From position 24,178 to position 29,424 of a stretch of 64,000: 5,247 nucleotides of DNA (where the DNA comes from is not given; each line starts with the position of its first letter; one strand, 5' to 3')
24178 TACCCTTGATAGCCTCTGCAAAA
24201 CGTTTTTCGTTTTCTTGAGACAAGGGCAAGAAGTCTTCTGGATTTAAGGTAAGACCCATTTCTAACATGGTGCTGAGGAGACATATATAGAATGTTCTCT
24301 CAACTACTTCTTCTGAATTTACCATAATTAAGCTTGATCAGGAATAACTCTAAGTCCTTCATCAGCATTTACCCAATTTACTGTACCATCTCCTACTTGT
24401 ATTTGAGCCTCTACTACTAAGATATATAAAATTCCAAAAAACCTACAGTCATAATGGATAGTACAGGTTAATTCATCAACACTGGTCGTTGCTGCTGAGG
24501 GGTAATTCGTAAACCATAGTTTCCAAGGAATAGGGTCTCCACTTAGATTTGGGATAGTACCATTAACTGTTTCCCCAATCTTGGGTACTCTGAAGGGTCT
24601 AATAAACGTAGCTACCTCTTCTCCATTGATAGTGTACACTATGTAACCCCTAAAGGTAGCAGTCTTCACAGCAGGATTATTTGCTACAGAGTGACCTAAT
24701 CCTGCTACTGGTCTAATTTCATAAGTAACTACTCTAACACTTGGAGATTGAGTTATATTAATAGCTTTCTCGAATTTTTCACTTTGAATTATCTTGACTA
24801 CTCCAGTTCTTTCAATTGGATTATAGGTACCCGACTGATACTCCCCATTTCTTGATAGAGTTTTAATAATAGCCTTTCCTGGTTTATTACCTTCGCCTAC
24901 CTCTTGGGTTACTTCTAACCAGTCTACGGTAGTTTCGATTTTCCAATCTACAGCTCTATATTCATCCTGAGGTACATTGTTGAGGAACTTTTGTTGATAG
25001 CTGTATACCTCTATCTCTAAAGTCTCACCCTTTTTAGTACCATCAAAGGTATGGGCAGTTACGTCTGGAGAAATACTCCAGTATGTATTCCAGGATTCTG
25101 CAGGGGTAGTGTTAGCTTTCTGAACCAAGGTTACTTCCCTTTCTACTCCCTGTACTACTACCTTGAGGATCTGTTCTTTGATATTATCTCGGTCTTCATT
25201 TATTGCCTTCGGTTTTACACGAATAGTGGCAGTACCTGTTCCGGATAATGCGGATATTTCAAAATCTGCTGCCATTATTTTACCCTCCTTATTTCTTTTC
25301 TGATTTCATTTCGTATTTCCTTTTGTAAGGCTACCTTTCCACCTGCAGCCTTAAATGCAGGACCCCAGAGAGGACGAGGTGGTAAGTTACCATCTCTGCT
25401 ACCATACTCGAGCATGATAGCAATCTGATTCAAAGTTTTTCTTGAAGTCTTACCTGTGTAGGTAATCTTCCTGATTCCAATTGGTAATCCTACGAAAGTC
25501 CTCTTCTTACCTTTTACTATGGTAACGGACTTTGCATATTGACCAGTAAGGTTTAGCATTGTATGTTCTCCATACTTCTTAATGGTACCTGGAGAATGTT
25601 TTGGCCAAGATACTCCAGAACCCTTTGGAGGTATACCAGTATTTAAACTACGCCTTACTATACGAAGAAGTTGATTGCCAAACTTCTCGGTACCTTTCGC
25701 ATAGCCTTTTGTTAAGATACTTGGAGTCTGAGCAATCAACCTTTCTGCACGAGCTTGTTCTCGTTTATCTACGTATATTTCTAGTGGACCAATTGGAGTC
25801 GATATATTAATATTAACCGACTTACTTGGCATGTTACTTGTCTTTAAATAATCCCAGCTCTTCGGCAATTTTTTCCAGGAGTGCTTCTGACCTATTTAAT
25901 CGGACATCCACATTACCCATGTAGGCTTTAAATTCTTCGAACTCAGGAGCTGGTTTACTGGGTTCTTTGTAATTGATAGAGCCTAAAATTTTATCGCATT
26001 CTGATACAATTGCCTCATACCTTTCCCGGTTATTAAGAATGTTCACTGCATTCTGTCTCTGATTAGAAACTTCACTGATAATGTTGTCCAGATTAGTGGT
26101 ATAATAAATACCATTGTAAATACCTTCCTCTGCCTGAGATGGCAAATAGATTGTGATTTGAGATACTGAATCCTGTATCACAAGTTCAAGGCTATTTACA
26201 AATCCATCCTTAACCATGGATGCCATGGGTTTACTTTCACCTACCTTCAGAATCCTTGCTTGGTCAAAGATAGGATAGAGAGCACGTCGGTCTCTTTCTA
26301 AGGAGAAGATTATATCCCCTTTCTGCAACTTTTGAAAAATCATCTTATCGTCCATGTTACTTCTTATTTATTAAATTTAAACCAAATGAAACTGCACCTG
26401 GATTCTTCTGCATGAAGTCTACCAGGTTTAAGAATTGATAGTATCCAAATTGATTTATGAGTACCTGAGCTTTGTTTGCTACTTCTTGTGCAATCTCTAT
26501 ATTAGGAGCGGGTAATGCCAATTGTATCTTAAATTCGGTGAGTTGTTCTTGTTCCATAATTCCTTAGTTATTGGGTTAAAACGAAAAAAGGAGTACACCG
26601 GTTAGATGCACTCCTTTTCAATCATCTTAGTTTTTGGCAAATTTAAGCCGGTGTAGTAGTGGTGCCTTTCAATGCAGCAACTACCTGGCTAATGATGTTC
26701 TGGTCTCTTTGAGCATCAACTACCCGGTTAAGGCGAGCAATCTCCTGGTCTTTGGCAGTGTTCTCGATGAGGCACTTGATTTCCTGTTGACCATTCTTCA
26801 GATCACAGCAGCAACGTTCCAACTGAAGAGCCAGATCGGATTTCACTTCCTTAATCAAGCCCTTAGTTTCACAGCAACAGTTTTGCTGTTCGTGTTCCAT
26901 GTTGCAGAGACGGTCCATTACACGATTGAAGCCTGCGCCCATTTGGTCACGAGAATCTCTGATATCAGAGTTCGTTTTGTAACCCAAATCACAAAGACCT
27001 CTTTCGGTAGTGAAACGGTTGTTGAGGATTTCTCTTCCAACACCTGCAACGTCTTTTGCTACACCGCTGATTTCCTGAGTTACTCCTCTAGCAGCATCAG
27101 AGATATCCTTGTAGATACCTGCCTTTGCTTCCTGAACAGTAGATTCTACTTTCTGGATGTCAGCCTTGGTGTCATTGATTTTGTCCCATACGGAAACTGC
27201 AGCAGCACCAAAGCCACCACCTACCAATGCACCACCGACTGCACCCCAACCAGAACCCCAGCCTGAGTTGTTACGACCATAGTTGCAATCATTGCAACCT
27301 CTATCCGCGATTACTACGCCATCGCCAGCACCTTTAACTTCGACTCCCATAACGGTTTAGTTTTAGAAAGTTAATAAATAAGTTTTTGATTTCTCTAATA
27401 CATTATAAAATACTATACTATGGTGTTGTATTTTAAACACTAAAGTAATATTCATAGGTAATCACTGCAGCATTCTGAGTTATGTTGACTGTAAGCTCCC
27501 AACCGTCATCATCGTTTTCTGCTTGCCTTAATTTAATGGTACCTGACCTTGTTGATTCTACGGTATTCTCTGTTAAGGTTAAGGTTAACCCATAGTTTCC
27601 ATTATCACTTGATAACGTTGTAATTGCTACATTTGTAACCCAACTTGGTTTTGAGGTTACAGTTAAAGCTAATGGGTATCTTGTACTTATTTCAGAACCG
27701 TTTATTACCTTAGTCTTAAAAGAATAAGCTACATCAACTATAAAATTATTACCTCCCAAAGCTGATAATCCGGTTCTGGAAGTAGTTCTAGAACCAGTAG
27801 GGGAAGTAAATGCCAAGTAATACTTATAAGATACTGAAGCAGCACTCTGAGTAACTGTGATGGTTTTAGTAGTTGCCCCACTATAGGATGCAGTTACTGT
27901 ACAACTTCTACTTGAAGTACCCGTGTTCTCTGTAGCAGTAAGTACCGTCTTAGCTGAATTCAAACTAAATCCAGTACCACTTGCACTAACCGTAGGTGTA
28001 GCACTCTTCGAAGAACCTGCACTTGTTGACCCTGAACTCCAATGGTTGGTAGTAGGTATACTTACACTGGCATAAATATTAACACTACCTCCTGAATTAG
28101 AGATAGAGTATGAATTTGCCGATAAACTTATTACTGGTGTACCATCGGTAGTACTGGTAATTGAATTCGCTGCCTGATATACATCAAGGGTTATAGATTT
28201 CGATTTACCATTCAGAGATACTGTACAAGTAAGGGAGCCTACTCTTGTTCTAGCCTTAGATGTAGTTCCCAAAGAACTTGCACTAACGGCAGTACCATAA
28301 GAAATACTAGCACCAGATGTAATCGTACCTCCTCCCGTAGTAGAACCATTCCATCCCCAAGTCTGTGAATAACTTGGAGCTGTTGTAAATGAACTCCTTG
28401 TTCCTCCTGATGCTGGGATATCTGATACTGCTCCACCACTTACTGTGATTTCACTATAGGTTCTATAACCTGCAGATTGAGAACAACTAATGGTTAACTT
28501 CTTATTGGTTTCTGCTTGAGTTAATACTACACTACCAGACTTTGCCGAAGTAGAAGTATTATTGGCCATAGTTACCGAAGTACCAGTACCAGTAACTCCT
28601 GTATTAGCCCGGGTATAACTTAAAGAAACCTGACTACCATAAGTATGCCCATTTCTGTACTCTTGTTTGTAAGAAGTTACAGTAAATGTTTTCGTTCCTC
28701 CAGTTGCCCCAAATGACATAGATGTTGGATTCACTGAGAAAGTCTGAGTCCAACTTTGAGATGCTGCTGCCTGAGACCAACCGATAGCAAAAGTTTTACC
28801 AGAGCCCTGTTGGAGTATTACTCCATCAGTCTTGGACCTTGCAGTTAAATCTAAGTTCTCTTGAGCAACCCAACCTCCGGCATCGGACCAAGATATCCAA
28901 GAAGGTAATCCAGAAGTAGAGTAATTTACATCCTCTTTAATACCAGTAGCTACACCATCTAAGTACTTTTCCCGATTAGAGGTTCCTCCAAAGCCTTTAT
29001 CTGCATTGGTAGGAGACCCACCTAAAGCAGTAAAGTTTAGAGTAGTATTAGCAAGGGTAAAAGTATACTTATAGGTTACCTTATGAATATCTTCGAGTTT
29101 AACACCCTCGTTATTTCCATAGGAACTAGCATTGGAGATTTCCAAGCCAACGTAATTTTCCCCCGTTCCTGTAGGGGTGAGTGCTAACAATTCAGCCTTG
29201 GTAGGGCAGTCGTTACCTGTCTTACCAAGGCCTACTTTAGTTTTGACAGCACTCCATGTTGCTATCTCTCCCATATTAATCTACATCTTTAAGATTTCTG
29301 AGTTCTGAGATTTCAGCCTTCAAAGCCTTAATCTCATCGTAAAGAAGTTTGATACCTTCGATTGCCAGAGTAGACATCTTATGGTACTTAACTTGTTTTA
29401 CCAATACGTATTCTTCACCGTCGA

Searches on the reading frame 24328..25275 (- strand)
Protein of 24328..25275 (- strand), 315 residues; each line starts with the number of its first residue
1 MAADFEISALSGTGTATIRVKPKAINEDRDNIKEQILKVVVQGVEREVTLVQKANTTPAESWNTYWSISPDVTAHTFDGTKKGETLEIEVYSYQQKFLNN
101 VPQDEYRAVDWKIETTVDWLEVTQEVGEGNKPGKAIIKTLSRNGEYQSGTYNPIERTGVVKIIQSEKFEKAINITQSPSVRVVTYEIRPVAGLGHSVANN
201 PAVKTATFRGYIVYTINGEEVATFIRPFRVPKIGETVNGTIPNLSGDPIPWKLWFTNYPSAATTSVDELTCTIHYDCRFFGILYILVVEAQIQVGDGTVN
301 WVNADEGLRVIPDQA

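Call 7: search_protein_families(library=pfam, max_evalue=1, proteins=[window:24328-25275:-])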
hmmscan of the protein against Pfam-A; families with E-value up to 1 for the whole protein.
window:24328-25275:- (315 aa): 1 family
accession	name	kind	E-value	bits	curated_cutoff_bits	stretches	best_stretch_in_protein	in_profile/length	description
PF19190.6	BACON_2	-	0.059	13.7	25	1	108-148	32-71/94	Viral BACON domain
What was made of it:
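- On Hoc-like capsid decoration or BAM adhesin: Pfam BACON (call 7).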

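Call 8: search_protein_families(library=phrogs, max_evalue=0.01, proteins=[window:24328-25275:-])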
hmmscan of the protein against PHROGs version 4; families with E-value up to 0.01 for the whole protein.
window:24328-25275:- (315 aa): 0 families

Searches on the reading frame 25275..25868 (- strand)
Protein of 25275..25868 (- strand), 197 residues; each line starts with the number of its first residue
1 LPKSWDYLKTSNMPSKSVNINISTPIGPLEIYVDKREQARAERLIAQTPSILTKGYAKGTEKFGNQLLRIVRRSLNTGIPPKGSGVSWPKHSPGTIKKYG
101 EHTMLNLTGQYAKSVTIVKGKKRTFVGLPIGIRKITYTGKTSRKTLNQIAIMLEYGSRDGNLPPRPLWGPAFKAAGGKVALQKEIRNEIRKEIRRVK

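Call 36: search_protein_families(library=phrogs, max_evalue=0.001, proteins=[window:25275-25868:-])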
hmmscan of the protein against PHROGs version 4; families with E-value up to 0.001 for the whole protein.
window:25275-25868:- (197 aa): 2 families
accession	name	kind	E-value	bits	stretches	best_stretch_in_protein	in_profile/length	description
phrog_222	-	connector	1.8e-07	32.1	0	60-123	210-265/276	tail completion or Neck1 protein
phrog_26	-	connector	0.0006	20.3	1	31-195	80-228/321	tail completion or Neck1 protein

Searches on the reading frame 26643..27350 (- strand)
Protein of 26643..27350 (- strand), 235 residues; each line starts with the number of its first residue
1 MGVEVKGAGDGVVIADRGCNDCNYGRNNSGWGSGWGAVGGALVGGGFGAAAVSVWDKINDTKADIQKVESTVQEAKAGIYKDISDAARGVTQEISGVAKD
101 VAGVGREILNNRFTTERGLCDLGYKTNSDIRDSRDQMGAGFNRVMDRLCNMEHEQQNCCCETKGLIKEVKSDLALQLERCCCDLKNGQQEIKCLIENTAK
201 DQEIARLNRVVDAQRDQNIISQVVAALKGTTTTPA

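Call 36: search_protein_families(library=phrogs, max_evalue=0.001, proteins=[window:26643-27350:-])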
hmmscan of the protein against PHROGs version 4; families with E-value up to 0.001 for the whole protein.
window:26643-27350:- (235 aa): 1 family
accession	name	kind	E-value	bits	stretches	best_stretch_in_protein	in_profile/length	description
phrog_16490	-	unknown function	0.00068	20.4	0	109-176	84-156/286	-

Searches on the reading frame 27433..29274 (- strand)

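Call 7: search_protein_families(library=pfam, max_evalue=1, proteins=[window:27433-29274:-])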
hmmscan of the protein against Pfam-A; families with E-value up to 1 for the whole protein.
window:27433-29274:- (613 aa): 3 families
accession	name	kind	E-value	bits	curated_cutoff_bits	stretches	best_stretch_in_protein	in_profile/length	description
PF13004.13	BACON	-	0.00032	21.1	25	2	538-600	4-60/61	Putative binding domain, N-terminal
PF16395.11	DUF5004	-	0.028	14.9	21.6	1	433-487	95-152/153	Domain of unknown function (DUF5004)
PF17766.7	fn3_6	-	0.59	10.8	26.4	1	177-212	45-80/99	Fibronectin type-III domain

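Call 8: search_protein_families(library=phrogs, max_evalue=0.01, proteins=[window:27433-29274:-])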
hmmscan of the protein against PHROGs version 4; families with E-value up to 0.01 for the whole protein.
window:27433-29274:- (613 aa): 0 families
